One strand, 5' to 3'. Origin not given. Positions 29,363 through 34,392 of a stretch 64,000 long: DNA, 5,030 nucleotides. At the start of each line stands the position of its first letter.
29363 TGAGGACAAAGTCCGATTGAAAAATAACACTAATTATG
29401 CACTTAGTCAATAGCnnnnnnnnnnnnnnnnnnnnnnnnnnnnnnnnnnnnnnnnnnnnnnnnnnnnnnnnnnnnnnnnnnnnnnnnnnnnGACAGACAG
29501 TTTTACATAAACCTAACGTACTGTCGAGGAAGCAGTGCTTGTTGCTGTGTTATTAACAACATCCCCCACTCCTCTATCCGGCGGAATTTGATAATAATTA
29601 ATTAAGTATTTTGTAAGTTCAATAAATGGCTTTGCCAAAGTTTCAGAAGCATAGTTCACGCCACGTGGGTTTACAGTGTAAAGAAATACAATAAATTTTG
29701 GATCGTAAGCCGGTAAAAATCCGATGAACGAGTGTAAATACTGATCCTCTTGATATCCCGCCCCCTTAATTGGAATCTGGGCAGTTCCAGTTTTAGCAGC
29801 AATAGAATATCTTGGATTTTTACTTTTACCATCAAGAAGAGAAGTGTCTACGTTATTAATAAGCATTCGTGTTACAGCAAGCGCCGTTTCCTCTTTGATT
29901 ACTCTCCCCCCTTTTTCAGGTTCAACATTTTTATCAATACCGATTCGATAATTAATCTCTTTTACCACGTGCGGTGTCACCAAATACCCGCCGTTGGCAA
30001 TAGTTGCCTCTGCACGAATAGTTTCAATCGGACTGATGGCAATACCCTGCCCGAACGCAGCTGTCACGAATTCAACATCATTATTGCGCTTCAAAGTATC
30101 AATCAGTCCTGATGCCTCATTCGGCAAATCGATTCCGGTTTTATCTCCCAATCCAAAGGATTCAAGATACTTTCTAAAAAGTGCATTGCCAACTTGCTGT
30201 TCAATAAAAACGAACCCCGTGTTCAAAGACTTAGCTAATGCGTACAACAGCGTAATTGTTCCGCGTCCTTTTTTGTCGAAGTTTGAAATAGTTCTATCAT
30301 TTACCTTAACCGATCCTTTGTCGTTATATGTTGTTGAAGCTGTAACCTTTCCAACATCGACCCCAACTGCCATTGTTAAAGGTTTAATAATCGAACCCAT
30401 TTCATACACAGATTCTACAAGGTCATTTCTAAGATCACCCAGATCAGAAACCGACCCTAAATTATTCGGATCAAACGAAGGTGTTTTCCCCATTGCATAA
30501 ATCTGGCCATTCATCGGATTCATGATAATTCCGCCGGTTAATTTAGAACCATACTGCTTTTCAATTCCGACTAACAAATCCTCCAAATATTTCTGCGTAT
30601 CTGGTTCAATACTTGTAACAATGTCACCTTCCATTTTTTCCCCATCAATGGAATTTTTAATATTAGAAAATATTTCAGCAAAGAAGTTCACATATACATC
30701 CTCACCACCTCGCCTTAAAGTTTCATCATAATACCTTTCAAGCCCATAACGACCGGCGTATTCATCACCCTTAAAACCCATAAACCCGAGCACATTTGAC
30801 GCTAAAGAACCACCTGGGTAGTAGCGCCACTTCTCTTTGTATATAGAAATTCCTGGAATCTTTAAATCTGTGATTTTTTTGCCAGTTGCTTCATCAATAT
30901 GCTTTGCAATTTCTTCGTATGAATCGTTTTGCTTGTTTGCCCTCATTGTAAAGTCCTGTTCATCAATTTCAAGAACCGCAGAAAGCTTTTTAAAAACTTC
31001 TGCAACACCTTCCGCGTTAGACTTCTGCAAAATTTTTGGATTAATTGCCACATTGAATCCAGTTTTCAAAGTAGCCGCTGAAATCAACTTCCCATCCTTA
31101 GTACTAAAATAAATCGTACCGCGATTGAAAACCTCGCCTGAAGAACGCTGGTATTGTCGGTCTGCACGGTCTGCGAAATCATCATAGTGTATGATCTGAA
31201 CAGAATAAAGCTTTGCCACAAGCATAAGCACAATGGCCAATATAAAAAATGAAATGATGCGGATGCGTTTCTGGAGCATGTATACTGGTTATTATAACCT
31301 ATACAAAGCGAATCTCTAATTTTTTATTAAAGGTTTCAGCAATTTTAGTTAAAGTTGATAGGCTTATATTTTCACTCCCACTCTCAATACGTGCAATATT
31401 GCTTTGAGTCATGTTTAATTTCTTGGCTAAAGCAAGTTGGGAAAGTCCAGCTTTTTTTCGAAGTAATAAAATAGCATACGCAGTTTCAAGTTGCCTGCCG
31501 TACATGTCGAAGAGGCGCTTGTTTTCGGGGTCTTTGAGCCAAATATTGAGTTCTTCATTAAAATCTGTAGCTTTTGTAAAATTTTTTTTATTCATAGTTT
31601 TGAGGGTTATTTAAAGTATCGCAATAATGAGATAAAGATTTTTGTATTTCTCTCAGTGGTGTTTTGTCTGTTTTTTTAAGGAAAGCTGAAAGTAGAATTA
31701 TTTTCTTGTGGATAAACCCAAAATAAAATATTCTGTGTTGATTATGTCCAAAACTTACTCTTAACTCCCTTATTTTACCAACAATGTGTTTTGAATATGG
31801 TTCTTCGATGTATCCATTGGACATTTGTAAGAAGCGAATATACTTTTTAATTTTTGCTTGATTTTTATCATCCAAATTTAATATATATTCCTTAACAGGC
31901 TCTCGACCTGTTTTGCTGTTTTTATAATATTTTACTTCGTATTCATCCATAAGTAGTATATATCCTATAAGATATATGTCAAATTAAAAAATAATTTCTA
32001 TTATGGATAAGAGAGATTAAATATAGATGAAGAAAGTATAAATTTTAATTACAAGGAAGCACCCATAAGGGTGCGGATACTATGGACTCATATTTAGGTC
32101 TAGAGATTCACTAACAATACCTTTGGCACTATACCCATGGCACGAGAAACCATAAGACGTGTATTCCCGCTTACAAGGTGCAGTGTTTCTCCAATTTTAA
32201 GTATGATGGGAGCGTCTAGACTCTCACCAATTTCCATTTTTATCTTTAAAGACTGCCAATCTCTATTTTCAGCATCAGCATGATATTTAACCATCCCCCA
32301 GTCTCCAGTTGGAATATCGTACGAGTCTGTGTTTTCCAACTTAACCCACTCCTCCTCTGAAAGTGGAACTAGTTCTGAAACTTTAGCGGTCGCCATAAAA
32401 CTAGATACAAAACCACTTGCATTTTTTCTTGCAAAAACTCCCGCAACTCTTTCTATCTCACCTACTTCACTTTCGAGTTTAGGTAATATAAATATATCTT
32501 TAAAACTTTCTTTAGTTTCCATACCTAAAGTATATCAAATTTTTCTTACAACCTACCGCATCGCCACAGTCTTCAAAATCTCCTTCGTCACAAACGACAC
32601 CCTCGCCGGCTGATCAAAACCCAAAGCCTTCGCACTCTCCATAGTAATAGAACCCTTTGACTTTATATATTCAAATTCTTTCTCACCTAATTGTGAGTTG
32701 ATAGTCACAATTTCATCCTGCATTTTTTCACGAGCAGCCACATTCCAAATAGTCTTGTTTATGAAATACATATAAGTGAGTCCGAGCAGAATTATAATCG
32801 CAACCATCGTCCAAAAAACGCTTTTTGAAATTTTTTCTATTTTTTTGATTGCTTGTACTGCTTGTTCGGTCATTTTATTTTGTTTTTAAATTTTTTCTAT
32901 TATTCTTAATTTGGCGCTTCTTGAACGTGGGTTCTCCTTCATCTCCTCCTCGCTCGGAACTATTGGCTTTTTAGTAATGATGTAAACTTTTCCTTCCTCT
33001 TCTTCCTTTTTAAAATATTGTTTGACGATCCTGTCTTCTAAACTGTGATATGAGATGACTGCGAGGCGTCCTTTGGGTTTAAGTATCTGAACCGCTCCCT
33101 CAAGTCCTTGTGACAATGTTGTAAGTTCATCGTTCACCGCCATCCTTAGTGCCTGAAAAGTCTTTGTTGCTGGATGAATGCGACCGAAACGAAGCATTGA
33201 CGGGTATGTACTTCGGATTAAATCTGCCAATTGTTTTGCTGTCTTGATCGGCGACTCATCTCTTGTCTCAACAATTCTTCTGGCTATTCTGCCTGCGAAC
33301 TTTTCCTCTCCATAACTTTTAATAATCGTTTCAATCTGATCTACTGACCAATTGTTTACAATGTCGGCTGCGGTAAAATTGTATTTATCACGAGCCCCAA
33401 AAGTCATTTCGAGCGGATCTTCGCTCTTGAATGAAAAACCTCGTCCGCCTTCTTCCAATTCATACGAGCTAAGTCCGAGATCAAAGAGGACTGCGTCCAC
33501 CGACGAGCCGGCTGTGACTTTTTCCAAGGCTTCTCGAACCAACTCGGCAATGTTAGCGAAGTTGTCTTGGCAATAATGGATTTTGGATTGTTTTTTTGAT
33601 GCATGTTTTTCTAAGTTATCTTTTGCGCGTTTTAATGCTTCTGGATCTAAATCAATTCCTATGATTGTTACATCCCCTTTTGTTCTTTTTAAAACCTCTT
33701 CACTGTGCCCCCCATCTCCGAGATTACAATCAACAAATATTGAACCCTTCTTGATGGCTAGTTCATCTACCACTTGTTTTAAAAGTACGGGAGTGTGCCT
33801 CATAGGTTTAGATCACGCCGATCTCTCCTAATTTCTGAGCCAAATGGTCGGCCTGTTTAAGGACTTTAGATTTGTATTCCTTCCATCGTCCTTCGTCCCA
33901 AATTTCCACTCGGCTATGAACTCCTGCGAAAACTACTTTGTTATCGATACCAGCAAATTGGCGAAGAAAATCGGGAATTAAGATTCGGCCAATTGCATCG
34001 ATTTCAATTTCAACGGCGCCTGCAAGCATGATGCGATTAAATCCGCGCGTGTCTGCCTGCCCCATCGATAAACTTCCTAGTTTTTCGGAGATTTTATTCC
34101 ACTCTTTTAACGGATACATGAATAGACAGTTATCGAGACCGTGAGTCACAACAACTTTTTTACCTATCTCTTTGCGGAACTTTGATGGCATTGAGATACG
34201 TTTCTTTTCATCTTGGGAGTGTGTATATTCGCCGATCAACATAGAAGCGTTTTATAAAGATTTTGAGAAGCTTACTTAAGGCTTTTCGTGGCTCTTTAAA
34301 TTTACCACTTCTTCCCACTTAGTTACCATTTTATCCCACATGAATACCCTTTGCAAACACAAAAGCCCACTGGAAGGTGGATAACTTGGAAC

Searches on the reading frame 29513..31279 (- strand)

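Call 17: search_protein_families(library=pfam, proteins=[window:29513-31279:-], max_evalue=0.001)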
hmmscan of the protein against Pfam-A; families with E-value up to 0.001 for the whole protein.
window:29513-31279:- (588 aa): 2 families
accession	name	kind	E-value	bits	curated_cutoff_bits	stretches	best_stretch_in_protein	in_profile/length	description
PF00905.27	Transpeptidase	-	2.8e-68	230.8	22.1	1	251-551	4-292/299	Penicillin binding protein transpeptidase domain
PF03717.20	PBP_dimer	-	4.6e-12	47.1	24.4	1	52-189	5-159/180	Penicillin-binding Protein dimerisation domain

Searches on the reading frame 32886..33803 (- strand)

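Call 91: search_protein_families(library=pfam, proteins=[window:32886-33803:-], max_evalue=0.001)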
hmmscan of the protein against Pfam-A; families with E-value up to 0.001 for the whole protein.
window:32886-33803:- (305 aa): 6 families
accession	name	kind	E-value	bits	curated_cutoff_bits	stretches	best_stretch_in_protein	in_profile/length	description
PF01795.25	Methyltransf_5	-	2.2e-101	339.9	27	1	2-305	3-309/309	MraW methylase family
PF13847.12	Methyltransf_31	-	1.5e-07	31.7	27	1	18-88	2-69/145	Methyltransferase domain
PF06962.18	rRNA_methylase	-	1.1e-05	25.8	22.7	0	47-110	1-53/137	Putative rRNA methylase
PF13649.12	Methyltransf_25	-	6.2e-05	24.1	27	1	25-85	3-58/97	Methyltransferase domain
PF01728.25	FtsJ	-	0.00055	20.4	24.1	0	8-110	9-100/181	FtsJ-like methyltransferase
PF01209.24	Ubie_methyltran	-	0.00055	19.8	20.1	0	10-85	38-110/233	ubiE/COQ5 methyltransferase family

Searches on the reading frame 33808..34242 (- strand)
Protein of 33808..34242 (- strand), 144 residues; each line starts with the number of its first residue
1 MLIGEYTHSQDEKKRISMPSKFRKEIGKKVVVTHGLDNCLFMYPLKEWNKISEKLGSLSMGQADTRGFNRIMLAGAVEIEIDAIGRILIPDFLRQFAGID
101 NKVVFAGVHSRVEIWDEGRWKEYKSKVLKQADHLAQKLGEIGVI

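Call 91: search_protein_families(library=pfam, proteins=[window:33808-34242:-], max_evalue=0.001)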
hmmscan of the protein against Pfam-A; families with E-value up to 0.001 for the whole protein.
window:33808-34242:- (144 aa): 1 family
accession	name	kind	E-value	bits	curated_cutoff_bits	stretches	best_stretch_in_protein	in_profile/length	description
PF02381.23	MraZ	-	2.2e-35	120.9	23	2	1-70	1-71/72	MraZ protein, putative antitoxin-like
